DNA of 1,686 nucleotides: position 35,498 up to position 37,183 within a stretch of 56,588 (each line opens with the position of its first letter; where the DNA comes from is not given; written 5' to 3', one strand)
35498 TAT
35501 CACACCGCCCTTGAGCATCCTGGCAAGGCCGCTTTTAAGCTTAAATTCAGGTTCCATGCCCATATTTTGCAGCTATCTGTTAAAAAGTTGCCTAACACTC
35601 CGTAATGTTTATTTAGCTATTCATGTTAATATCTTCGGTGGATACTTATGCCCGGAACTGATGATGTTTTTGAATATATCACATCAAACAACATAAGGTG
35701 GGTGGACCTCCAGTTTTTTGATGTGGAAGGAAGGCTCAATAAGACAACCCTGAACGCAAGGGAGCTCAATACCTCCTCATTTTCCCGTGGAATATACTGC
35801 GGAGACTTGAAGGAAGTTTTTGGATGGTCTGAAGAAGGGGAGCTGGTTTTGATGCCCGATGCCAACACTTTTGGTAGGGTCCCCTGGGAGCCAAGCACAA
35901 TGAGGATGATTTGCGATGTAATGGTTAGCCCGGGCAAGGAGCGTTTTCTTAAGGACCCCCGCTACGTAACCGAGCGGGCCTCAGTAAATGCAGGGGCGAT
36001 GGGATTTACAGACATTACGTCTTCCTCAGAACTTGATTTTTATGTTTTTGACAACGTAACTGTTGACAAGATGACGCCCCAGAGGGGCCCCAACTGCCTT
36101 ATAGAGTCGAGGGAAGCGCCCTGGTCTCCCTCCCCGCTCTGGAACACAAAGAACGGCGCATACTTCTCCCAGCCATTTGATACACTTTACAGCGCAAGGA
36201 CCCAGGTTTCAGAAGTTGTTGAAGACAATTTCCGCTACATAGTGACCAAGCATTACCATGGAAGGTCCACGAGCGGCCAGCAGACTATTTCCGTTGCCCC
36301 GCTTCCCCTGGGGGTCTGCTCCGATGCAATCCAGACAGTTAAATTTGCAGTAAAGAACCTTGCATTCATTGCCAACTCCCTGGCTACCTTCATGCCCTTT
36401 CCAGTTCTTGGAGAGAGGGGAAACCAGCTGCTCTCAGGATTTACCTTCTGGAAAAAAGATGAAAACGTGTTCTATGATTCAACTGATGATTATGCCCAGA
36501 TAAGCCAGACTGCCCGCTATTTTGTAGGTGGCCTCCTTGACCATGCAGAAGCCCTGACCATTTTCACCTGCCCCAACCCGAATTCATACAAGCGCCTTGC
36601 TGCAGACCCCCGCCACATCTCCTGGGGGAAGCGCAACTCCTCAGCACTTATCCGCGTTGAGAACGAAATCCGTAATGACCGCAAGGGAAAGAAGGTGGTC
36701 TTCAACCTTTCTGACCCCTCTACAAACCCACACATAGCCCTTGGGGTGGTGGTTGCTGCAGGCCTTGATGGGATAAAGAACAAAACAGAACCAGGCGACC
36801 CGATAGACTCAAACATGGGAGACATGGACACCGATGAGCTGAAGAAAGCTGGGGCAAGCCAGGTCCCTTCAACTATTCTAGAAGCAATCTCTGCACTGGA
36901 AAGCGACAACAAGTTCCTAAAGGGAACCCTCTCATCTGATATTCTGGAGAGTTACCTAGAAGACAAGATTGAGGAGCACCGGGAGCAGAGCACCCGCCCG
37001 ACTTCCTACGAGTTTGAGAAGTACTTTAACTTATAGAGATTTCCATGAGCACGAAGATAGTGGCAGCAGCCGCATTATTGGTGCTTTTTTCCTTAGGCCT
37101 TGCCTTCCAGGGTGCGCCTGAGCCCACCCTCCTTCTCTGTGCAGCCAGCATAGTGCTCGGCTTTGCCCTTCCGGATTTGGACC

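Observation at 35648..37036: Full-length but apparently catalytically dead glutamine synthetase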

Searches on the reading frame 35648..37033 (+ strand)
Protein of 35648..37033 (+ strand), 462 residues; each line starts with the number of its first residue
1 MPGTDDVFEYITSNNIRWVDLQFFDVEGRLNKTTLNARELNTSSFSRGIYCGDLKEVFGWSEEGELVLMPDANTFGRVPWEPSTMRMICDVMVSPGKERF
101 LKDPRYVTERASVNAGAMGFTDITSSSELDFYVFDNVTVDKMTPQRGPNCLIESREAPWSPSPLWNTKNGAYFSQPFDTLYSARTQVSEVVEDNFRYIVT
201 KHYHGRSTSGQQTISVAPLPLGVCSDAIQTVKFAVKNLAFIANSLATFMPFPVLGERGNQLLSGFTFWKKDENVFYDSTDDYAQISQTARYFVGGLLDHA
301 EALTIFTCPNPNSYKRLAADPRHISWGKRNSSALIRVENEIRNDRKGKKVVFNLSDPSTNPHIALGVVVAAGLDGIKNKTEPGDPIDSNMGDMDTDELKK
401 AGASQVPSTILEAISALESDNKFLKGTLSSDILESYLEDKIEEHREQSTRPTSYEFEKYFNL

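Call 4: search_protein_families(library=pfam, proteins=[window:35648-37033:+], max_evalue=1)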
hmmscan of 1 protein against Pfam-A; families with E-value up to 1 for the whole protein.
window:35648-37033:+ (462 aa): 4 families
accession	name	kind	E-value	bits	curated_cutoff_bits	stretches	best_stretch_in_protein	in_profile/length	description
PF00120.29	Gln-synt_C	-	3.8e-72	243.7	24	1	102-459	2-344/344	Glutamine synthetase, catalytic domain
PF03951.24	Gln-synt_N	-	3.6e-10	39.8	33.4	1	15-92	1-80/82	Glutamine synthetase, beta-Grasp domain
PF16952.10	Gln-synt_N_2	-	0.018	15.3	35.7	1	54-94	62-102/112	Glutamine synthetase N-terminal domain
PF18962.6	Por_Secre_tail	-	0.073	13.8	27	1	15-51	18-59/75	Secretion system C-terminal sorting domain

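Call 5: search_protein_families(library=ncbifam, proteins=[window:35648-37033:+], max_evalue=1)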
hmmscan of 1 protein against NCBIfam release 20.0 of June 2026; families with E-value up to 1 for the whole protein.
window:35648-37033:+ (462 aa): 6 families
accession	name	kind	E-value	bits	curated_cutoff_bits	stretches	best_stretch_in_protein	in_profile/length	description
TIGR00653.1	GlnA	equivalog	2.7e-96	323.1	429.15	1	6-461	2-462/462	type I glutamate--ammonia ligase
NF007006.0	PRK09469.1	equivalog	5.6e-68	229.6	845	1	5-461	4-468/469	glutamate--ammonia ligase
NF045547.1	GGputSyn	equivalog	9.2e-55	186.1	650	2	197-446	179-429/438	gamma-glutamylputrescine synthetase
TIGR03105.1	gln_synth_III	equivalog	1.3e-48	165.6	469.6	2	224-460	198-434/435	type III glutamate--ammonia ligase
NF038047.1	not_Tcp10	subfamily_domain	0.041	13.3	70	1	5-62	293-349/399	AAWKG family protein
TIGR04183.1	Por_Secre_tail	domain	0.12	12.4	23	1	5-50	7-54/72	T9SS type A sorting domain-containing protein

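Call 6: search_solved_structures(query=window:35648-37033:+, max_evalue=0.001, show_alignments=3)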
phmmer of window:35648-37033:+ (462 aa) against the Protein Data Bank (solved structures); distinct sequences matched with E-value up to 0.001: 38.
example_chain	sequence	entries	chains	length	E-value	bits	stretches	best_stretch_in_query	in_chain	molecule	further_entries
2gls_A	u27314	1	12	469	1.8e-63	218.3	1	7-461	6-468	GLUTAMINE SYNTHETASE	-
1f1h_A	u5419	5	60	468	1.9e-63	218.2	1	7-461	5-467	PROTEIN (GLUTAMINE SYNTHETASE) | GLUTAMINE SYNTHETASE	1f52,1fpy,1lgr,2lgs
9n4x_A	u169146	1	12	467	2e-63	218.1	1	9-461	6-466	Glutamine synthetase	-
5ldf_A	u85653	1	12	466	2.6e-63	217.7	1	8-461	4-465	Glutamine synthetase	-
8fbp_A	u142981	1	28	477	6.1e-62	213.2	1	10-461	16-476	Glutamine synthetase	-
8v1y_A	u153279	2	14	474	2.5e-61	211.2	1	5-461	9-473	Glutamine synthetase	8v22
7w85_A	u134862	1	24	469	2.7e-61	211.1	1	7-461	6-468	Glutamine synthetase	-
8pvg_A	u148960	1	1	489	3e-61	211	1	6-461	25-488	Glutamine synthetase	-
3ng0_A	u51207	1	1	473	5.9e-60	206.7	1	5-461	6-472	Glutamine synthetase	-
9k2n_A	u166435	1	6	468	9.3e-59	202.7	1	7-462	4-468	Glutamine synthetase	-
4xyc_A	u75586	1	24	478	1.5e-57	198.7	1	4-461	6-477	Glutamine synthetase 1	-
1hto_A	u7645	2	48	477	1.5e-57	198.7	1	4-461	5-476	GLUTAMINE SYNTHETASE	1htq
2bvc_A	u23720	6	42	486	1.6e-57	198.6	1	4-461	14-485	GLUTAMINE SYNTHETASE 1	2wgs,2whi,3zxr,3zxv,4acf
8oow_A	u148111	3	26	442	5.4e-56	193.6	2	169-460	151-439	Glutamine synthetase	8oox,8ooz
8s59_O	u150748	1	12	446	5.7e-54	187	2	167-460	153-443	Glutamine synthetase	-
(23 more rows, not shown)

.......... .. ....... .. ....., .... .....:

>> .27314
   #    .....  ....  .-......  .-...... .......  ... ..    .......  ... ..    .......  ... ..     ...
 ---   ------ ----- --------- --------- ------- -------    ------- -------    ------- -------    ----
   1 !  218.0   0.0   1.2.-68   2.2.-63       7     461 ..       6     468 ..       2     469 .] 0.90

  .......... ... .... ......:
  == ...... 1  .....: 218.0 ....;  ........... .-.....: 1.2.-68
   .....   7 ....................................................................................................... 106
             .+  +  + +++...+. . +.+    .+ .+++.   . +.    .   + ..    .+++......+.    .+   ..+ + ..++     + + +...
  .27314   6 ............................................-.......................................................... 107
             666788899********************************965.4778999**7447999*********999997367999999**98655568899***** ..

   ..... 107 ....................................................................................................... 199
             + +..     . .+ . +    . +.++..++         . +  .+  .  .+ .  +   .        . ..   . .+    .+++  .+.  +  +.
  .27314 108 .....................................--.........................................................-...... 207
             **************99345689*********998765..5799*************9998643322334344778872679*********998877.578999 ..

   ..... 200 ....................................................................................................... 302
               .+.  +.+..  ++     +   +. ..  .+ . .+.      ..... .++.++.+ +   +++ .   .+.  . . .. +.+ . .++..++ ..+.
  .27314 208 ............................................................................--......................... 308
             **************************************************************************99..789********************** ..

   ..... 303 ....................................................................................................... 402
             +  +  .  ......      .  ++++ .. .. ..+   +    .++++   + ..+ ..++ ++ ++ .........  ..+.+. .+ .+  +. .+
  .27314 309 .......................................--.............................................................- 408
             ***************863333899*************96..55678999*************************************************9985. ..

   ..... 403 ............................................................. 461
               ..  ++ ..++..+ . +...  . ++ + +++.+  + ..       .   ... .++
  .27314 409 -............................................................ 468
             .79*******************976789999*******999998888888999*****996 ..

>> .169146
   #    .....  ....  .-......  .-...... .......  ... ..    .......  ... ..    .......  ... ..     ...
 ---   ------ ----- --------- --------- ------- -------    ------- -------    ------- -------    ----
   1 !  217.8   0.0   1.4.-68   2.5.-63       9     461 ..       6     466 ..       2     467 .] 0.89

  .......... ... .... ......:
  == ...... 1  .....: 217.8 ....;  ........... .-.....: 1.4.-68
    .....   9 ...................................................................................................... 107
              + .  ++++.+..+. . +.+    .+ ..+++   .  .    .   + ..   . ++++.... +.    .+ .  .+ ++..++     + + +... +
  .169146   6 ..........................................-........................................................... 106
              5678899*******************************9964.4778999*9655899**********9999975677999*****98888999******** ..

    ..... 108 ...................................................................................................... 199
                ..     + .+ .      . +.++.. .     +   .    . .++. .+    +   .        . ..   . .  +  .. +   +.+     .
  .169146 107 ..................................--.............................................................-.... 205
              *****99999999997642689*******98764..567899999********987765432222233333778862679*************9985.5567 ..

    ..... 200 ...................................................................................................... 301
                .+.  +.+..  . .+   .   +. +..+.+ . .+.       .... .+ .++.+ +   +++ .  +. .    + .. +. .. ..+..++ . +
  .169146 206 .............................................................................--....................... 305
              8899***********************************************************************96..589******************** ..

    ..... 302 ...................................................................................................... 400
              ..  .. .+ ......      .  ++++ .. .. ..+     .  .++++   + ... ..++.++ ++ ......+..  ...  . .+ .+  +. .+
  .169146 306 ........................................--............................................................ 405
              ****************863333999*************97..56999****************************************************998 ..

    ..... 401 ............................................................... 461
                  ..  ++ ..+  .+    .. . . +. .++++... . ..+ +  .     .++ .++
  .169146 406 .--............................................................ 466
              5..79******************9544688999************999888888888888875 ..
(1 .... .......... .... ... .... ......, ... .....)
